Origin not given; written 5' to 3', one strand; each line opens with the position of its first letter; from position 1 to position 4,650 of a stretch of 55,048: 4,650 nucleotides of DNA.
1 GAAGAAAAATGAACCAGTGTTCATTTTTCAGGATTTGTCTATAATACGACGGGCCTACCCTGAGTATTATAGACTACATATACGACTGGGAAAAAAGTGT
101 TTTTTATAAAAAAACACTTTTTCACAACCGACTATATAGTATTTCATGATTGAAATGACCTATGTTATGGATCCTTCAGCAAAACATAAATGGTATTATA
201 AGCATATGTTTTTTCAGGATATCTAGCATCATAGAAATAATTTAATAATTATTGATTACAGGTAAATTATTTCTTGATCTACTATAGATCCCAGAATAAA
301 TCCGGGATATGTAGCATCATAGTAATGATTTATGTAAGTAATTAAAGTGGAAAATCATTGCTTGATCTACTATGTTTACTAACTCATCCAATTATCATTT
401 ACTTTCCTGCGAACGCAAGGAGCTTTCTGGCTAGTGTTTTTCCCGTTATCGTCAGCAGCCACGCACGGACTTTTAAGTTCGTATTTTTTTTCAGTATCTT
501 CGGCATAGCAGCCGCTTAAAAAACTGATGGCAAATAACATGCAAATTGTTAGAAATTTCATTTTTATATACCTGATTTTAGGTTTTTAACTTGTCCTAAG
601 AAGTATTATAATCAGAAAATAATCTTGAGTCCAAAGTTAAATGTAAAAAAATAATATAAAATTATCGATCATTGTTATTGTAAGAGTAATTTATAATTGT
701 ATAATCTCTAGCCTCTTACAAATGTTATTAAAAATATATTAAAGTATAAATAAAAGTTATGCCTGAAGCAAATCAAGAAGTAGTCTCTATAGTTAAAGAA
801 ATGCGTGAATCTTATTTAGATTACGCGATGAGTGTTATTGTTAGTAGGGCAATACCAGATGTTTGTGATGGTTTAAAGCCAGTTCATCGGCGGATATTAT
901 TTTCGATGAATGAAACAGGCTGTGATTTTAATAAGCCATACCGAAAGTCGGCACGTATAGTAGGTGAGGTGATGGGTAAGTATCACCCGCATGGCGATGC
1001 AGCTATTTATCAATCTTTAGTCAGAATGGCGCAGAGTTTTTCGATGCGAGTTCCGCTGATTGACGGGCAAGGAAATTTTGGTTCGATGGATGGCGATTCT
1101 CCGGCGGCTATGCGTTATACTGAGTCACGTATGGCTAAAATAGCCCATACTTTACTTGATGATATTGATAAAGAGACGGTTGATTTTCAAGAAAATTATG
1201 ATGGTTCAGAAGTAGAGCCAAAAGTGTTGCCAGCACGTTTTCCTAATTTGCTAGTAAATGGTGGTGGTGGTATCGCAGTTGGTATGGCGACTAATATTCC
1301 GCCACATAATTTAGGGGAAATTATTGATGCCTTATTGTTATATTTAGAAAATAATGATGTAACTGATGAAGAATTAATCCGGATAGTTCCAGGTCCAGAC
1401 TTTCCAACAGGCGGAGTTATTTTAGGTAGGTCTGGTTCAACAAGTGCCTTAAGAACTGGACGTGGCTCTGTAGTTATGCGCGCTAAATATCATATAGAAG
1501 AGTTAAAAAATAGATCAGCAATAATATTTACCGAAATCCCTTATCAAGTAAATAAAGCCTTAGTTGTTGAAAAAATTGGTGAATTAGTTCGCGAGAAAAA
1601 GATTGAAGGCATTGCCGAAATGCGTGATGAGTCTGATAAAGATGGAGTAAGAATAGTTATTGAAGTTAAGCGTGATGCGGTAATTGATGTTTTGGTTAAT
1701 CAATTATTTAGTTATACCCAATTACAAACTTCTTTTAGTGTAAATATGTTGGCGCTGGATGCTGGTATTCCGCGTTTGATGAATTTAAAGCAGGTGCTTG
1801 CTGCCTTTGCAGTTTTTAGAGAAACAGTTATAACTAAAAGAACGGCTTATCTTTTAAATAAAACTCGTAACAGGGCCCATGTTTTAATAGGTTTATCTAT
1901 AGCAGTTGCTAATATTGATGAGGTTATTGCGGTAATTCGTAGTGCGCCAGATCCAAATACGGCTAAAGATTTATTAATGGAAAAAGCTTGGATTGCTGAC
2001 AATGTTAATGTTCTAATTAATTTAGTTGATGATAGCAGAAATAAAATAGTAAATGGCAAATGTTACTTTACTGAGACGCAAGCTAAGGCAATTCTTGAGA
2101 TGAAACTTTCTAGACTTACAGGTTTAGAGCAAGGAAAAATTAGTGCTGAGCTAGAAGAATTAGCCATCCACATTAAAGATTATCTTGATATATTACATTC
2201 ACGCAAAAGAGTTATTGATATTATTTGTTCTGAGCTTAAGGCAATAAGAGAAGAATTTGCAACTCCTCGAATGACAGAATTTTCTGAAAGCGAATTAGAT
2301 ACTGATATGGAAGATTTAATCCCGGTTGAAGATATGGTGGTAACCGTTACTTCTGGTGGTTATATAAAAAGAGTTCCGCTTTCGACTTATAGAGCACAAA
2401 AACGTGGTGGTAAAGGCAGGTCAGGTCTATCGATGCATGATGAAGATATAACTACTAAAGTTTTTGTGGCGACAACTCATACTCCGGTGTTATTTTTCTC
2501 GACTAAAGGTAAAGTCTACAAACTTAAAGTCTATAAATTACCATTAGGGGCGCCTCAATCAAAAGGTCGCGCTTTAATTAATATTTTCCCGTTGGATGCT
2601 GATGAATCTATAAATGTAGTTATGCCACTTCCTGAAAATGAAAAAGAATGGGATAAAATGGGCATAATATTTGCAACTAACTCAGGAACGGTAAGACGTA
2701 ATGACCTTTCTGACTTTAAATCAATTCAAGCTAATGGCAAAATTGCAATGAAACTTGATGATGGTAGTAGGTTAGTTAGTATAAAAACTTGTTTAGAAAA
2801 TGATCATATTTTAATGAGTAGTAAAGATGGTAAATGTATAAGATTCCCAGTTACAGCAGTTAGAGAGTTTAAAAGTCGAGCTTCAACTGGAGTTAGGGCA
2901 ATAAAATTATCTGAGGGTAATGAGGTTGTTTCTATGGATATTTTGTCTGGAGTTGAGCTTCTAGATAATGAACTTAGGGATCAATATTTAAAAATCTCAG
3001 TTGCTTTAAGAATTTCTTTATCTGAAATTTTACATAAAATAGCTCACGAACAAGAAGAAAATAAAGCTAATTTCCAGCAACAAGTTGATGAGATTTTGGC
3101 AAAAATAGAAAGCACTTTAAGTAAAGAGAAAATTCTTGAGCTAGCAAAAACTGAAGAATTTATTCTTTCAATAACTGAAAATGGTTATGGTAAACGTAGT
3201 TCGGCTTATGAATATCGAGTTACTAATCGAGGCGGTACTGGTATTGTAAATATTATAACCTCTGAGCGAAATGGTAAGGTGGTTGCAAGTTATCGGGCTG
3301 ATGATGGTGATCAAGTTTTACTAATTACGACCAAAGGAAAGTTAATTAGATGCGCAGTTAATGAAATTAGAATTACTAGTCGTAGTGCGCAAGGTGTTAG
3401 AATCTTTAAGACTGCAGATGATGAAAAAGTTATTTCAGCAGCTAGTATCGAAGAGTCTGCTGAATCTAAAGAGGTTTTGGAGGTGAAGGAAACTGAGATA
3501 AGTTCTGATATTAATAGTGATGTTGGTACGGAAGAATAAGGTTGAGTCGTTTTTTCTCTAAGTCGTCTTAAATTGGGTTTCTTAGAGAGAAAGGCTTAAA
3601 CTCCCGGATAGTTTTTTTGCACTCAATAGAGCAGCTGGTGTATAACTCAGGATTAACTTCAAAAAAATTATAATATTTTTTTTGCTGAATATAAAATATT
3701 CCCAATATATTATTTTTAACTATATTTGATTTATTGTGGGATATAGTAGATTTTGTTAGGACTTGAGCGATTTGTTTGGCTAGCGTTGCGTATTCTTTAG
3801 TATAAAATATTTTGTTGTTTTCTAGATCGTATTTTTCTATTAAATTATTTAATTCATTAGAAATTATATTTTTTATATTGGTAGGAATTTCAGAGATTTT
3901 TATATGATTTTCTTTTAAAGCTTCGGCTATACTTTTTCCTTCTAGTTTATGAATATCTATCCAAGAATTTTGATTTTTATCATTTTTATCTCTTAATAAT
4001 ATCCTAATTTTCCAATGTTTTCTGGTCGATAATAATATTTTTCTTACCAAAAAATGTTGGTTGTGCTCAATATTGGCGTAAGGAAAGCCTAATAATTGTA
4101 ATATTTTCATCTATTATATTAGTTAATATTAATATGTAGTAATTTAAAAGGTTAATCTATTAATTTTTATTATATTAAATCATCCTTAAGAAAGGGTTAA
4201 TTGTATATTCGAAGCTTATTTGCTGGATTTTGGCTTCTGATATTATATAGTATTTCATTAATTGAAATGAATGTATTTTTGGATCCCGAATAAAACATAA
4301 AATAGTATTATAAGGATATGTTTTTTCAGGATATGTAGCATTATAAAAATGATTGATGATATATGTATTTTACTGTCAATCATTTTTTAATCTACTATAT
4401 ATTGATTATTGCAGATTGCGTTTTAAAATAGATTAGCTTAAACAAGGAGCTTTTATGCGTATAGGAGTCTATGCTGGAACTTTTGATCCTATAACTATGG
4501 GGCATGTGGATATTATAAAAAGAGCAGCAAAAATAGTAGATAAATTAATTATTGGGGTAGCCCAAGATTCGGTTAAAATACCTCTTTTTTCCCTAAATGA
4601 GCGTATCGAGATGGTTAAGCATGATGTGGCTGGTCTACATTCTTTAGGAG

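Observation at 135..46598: Dispersed modular multi-hairpin repeat family bounded by TATAG...CTATA, at 10 loci in 55 kb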

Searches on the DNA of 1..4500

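Call 57: search_rna_families(source=window, start=1, end=4500, threshold=evalue, max_evalue=1)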
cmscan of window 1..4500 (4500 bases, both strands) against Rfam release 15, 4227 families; matches with E-value up to 1: 3.
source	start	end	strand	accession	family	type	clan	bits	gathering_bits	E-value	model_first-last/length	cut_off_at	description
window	867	931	+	RF03353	MIR5291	Gene; miRNA;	-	29.9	54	0.02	1-65/65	no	MIR5291 microRNA precursor family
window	73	141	-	RF04197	mir-9457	Gene; miRNA;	-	27.9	90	0.019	1-68/68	no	mir-9457 microRNA precursor family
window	174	251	-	RF01185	snR75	Gene; snRNA; snoRNA; CD-box;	CL00045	20.6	40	0.39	1-88/88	no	Small nucleolar RNA snR75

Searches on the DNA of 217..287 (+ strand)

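Call 46: build_rna_model(alignment_id=A1, structure=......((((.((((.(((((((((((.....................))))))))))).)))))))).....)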
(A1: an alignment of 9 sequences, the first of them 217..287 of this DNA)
Model R1 built from alignment A1 (9 sequences, 73 columns); structure: as given.
model positions 71; base pairs 19; branch points 0; effective number of sequences 2.49; information 0.793 bits per position. Calibrated on 0.2 Mb of random sequence (short: E-values are rough).
structure used (alignment columns):
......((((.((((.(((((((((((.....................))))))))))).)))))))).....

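Call 47: search_with_rna_model(model_id=R1, source=window, filters=off, max_evalue=10)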
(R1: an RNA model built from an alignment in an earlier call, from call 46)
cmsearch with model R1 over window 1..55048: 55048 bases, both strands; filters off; matches with E-value up to 10: 30.
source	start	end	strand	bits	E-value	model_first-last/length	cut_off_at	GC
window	27619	27688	+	92.6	4.8e-16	1-71/71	no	0.29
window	34315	34384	+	89.3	2.2e-15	1-71/71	no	0.24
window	305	374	+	88.1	3.7e-15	1-71/71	no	0.29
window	4329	4399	+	86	9.9e-15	1-71/71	no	0.21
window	15936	16007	+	85.5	1.2e-14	1-71/71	no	0.28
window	39839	39909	+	82.6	4.7e-14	1-71/71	no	0.23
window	40349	40417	+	78.9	2.6e-13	1-71/71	no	0.23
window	217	286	+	78.6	3e-13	1-71/71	no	0.21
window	38521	38590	+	77.6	4.8e-13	1-71/71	no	0.2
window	15939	16008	-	35.5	0.00012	1-71/71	no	0.27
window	220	291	-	29.9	0.0017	1-71/71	no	0.22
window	38524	38595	-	26.8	0.007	1-71/71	no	0.18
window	27622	27692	-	25.7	0.012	1-71/71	no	0.27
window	40355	40413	-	25.3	0.014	7-67/71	no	0.2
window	34318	34385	-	24.8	0.018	1-71/71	no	0.22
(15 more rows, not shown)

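Call 48: search_with_rna_model(model_id=R1, sources=[L002, L003, L004], filters=off, max_evalue=10)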
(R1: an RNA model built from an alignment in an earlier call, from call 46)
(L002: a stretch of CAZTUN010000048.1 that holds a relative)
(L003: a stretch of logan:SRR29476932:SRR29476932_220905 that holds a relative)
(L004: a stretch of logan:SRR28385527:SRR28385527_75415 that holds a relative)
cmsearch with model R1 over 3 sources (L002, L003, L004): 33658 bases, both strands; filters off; matches with E-value up to 10: 11.
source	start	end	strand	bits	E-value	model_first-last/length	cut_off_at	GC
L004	3253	3323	+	19.5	0.12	1-71/71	no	0.32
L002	3140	3195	+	14.8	1.1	1-71/71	no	0.2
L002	8879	8915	-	13.6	1.9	1-71/71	no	0.3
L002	10837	10897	+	13.1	2.4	1-71/71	no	0.28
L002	3138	3200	-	13.1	2.4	1-71/71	no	0.21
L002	11273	11336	+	12.2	3.5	1-71/71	no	0.22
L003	4935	5003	-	12.2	3.6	1-71/71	no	0.38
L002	10843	10893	-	11.8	4.4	14-61/71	no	0.29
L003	2617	2633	-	11.3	5.5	1-71/71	no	0.41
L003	3479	3505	+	10.5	7.9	25-51/71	no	0.22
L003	3667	3716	-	10.1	9.4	1-71/71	no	0.26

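Call 61: search_with_rna_model(model_id=R1, sources=[L005, L006], filters=off, max_evalue=1)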
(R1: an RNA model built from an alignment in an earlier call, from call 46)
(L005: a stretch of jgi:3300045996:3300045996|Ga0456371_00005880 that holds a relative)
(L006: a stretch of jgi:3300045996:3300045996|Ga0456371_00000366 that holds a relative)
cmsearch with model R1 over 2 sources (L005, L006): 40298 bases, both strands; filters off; matches with E-value up to 1: 0.
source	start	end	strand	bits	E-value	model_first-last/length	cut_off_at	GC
